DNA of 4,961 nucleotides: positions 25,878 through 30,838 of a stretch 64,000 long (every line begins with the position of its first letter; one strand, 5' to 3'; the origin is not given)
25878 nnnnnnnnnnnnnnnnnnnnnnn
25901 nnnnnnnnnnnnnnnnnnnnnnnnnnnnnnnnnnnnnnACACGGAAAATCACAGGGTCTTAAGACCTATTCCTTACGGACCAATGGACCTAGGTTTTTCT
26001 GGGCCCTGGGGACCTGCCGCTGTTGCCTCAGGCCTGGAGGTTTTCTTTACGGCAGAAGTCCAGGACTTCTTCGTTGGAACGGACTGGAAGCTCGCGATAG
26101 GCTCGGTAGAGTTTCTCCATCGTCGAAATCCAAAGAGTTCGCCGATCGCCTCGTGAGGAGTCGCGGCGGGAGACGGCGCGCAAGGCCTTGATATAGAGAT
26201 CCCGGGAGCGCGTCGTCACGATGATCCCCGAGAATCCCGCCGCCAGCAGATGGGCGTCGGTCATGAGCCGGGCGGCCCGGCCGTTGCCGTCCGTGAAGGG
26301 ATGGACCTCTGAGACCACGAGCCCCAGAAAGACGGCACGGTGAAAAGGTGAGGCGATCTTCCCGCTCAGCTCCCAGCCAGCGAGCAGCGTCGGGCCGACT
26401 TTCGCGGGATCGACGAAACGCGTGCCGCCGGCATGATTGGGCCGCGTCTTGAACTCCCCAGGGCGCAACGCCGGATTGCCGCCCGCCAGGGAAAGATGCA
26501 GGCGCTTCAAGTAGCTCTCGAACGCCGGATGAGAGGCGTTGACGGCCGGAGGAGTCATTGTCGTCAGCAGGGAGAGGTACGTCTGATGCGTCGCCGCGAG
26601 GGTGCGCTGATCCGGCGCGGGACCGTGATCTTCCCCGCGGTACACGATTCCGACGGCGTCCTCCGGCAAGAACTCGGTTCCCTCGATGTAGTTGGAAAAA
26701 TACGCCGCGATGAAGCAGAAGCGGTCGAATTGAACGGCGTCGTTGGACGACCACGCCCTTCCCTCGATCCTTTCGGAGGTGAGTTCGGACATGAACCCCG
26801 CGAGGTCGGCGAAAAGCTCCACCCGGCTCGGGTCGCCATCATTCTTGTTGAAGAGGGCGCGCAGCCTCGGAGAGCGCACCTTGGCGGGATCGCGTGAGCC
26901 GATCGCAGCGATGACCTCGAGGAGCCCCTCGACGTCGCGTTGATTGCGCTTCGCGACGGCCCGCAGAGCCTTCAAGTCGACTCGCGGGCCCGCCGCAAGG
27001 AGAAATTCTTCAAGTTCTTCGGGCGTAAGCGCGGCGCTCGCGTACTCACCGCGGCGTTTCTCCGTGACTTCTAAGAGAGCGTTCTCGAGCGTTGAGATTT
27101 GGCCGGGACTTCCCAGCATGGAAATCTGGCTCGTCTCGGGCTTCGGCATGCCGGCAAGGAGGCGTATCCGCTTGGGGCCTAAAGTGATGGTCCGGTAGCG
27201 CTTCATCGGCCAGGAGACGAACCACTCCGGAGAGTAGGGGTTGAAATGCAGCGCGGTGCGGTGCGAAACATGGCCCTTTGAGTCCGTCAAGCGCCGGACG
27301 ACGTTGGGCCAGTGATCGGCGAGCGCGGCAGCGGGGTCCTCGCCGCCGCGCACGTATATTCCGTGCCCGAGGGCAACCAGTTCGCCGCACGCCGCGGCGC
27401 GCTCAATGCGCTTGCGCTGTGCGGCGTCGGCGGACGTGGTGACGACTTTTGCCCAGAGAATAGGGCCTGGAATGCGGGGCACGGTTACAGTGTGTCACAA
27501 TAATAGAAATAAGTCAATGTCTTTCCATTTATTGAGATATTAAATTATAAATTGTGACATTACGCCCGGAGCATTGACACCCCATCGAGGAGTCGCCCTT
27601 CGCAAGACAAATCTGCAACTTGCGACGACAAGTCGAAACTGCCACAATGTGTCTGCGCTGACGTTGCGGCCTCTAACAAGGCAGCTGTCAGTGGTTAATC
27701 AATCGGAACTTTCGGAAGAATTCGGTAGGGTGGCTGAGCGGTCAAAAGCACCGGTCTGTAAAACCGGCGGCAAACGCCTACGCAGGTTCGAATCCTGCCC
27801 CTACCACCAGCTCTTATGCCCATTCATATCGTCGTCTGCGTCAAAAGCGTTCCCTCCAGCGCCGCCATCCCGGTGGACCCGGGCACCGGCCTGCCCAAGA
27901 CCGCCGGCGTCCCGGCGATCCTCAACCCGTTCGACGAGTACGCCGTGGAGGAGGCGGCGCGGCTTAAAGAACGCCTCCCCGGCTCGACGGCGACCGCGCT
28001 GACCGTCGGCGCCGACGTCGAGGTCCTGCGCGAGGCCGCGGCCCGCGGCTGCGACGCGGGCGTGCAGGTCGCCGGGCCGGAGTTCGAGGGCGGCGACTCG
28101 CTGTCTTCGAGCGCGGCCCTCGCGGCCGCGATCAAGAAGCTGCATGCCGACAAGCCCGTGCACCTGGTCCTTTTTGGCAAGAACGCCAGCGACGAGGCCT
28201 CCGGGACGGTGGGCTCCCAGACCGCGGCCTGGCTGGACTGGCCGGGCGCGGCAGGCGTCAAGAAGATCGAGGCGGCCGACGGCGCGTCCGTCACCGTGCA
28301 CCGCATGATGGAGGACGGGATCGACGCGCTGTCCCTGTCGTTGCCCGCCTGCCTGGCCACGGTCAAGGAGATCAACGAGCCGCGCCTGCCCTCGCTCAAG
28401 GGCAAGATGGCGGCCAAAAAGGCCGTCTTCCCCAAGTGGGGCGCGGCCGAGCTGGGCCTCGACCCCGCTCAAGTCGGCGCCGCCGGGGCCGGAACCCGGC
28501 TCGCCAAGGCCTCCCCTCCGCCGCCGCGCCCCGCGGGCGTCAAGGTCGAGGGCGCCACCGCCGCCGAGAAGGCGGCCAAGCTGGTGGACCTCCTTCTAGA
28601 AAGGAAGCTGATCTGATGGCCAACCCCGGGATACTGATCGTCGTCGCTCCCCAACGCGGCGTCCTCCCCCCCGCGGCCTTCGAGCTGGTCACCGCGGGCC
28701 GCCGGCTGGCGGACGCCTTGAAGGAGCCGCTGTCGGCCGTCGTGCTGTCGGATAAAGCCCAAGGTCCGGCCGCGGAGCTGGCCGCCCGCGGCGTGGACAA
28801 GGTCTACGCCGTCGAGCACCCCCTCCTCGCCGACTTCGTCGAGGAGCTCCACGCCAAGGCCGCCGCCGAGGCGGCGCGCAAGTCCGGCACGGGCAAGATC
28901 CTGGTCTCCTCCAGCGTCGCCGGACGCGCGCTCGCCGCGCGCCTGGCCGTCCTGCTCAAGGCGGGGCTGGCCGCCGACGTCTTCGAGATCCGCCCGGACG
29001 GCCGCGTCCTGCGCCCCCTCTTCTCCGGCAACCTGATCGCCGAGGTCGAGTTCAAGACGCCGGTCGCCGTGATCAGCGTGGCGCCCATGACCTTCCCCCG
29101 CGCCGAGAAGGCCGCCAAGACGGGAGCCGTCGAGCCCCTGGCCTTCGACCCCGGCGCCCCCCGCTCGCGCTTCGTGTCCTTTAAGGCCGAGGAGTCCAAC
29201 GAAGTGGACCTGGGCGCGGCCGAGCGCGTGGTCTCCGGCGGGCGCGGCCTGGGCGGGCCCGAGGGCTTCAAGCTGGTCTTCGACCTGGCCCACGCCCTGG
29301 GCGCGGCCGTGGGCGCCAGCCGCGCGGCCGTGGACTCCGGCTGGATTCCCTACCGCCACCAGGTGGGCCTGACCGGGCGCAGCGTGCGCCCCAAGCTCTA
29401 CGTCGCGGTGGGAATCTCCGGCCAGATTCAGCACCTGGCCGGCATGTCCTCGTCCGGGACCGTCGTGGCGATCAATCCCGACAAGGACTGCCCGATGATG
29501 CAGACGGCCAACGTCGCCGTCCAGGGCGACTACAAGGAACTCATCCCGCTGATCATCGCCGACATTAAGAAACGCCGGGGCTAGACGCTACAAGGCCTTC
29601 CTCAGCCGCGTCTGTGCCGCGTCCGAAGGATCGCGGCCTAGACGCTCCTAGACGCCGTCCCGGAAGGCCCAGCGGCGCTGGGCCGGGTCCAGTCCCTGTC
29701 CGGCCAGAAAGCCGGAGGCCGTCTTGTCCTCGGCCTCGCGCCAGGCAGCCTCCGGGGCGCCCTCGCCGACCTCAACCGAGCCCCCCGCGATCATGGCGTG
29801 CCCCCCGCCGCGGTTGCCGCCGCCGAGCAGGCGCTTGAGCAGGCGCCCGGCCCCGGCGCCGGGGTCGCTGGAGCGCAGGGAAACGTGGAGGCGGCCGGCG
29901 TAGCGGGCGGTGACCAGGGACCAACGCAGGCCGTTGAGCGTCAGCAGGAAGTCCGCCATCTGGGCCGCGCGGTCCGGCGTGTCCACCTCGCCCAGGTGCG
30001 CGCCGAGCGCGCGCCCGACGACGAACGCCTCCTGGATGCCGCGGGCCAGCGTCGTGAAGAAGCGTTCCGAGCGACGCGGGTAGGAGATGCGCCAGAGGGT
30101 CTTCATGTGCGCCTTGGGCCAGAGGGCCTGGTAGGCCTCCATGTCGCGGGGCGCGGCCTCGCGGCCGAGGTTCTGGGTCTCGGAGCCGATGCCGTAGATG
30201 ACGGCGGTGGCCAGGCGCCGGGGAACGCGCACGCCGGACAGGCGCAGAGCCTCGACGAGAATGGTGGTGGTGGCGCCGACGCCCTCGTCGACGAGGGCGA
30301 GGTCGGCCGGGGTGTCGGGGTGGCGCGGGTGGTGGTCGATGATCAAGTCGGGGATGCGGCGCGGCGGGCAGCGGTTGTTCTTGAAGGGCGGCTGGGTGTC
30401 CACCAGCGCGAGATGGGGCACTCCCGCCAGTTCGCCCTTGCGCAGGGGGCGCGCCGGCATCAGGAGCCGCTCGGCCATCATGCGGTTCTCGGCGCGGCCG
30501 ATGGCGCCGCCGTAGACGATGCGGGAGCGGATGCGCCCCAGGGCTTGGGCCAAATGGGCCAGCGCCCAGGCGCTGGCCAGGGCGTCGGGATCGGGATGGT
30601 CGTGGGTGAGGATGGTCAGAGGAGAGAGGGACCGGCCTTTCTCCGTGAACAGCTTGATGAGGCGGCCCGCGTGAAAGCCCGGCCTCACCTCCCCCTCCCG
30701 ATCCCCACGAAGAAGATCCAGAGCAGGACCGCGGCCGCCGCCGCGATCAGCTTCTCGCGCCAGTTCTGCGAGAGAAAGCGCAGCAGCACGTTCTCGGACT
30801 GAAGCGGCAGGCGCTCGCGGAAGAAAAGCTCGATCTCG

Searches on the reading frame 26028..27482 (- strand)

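Call 19: search_protein_families(library=pfam, proteins=[window:26028-27482:-], max_evalue=0.001)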
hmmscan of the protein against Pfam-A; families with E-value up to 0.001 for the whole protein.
window:26028-27482:- (484 aa): 1 family
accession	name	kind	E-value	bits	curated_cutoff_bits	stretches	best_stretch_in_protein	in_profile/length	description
PF02661.23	Fic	-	1.1e-08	36.3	24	1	323-411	5-92/93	Fic/DOC family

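Call 85: search_protein_families(library=padloc, proteins=[window:26028-27482:-], max_evalue=0.001)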
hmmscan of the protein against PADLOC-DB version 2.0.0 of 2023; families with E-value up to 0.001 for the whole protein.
window:26028-27482:- (484 aa): 6 families
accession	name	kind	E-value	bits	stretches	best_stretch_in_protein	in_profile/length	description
PDLC04836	PDC-S04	-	4.3e-12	43.7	1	260-441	30-216/244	-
PDLC03963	SoFic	-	4.3e-11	40.8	1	260-441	61-247/361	-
PDLC04840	PDC-S04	-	4.8e-08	31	1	390-436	152-198/227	-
PDLC04839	PDC-S04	-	8.8e-08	30.1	1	393-443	140-192/205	-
PDLC04837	PDC-S04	-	3.7e-06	24.4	1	384-440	155-211/234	-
PDLC04838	PDC-S04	-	0.00026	18.8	1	392-439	142-188/209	-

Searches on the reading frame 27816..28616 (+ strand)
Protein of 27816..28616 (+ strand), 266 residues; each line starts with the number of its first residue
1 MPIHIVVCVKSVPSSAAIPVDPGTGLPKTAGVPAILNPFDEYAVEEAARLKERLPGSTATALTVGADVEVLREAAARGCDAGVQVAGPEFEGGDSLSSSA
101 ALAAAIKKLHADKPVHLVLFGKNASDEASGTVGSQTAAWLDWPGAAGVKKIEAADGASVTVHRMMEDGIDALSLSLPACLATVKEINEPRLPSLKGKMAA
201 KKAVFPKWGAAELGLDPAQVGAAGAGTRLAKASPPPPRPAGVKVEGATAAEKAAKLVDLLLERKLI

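Call 19: search_protein_families(library=pfam, proteins=[window:27816-28616:+], max_evalue=0.001)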
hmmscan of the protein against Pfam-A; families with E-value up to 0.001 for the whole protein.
window:27816-28616:+ (266 aa): 1 family
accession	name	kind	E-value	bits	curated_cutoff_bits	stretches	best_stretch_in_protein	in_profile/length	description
PF01012.27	ETF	-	5.1e-32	111.6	26.7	1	30-212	7-180/181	Electron transfer flavoprotein domain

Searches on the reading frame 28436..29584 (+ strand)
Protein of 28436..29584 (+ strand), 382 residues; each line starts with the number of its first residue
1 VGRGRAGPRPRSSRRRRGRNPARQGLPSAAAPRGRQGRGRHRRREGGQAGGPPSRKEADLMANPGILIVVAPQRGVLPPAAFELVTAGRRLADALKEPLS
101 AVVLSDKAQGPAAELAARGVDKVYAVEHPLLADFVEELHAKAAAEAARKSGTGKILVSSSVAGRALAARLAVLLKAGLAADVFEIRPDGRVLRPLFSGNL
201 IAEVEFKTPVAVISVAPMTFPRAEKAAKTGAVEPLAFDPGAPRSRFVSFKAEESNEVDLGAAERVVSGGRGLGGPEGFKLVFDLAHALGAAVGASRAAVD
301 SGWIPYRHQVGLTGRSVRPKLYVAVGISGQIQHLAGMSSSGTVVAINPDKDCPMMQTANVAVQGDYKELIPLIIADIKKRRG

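Call 19: search_protein_families(library=pfam, proteins=[window:28436-29584:+], max_evalue=0.001)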
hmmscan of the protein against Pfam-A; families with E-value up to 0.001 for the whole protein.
window:28436-29584:+ (382 aa): 2 families
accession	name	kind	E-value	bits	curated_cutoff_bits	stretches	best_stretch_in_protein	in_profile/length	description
PF00766.25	ETF_alpha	-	3.6e-35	120.2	27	1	258-338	1-81/81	Electron transfer flavoprotein FAD-binding domain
PF01012.27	ETF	-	3.1e-33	115.6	26.7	1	69-236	3-177/181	Electron transfer flavoprotein domain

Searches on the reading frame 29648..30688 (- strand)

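Call 19: search_protein_families(library=pfam, proteins=[window:29648-30688:-], max_evalue=0.001)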
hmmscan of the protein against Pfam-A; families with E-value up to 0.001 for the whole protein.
window:29648-30688:- (346 aa): 2 families
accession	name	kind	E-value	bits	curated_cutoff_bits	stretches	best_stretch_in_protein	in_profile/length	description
PF01368.27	DHH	-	7.3e-08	33.2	28.1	1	25-167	3-125/125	DHH family, N-terminal domain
PF02272.25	DHHA1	-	4.8e-07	30.6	25.9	1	236-312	13-90/102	DHHA1 domain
